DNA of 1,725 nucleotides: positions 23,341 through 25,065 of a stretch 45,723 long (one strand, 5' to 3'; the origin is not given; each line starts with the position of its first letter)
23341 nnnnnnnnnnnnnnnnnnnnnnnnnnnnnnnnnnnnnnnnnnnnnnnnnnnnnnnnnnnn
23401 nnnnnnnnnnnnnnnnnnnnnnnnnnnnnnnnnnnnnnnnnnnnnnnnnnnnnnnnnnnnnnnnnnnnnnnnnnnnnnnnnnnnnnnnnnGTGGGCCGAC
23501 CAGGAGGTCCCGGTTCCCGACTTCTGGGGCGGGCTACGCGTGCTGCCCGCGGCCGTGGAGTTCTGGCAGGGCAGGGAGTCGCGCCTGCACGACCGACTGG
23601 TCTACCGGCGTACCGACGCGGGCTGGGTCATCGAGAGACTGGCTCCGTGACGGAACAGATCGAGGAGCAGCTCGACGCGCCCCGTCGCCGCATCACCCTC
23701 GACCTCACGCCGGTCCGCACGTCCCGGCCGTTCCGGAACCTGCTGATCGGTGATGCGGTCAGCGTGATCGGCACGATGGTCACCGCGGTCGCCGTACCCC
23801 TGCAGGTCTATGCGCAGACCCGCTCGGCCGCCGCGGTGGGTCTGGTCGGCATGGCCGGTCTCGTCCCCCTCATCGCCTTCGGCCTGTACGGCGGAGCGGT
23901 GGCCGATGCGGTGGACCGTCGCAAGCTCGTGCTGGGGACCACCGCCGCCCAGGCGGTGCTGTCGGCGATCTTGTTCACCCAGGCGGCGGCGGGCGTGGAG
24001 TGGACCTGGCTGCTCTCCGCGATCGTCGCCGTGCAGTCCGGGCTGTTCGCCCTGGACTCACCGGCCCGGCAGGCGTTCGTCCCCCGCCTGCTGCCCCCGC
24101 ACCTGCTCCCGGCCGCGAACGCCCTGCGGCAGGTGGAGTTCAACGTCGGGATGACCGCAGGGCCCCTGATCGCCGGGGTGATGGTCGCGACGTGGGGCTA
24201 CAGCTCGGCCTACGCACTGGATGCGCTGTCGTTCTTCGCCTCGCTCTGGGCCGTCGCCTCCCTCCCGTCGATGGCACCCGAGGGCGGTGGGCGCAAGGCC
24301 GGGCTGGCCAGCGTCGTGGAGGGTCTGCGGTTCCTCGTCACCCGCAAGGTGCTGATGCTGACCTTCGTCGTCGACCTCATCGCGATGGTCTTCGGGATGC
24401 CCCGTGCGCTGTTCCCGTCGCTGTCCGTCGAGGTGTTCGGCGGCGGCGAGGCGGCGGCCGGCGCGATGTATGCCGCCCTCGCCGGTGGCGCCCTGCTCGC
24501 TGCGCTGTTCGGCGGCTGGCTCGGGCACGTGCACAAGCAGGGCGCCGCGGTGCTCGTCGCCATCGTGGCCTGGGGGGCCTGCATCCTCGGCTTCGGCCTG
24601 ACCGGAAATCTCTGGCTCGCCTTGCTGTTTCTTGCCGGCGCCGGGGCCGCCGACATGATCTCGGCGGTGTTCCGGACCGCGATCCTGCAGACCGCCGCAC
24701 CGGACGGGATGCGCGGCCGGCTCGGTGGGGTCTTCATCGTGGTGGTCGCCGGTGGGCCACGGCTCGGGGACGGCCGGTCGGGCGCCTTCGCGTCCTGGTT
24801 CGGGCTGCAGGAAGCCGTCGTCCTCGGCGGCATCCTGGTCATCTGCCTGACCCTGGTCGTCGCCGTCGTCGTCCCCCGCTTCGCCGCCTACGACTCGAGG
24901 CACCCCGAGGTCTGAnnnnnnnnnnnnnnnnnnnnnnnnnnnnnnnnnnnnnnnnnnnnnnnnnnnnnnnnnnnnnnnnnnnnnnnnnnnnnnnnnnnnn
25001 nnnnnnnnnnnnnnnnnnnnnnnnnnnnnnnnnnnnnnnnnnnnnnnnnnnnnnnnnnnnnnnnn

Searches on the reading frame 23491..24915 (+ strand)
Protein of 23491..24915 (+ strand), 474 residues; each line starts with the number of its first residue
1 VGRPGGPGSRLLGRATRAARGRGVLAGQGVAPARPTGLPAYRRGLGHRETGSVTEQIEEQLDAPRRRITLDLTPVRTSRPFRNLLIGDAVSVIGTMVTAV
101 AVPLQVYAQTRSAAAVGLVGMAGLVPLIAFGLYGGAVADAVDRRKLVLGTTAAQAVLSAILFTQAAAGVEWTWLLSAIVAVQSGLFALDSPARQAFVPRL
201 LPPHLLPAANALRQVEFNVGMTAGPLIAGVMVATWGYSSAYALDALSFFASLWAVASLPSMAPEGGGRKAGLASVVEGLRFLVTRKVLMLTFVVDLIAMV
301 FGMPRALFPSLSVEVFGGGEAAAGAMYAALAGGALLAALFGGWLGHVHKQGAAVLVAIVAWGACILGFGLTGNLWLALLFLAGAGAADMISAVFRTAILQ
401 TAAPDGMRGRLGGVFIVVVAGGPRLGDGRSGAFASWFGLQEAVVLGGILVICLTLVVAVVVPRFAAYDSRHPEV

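Call 40: search_protein_families(library=pfam, proteins=[window:23491-24915:+], max_evalue=0.001)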
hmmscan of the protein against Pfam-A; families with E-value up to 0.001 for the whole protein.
window:23491-24915:+ (474 aa): 2 families
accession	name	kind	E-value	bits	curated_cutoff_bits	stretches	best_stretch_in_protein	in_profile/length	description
PF05977.19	MFS_3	-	2.9e-41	142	27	1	73-468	5-402/524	Transmembrane secretion effector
PF07690.21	MFS_1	-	3.4e-24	85.9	33.4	1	85-422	2-342/347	Major Facilitator Superfamily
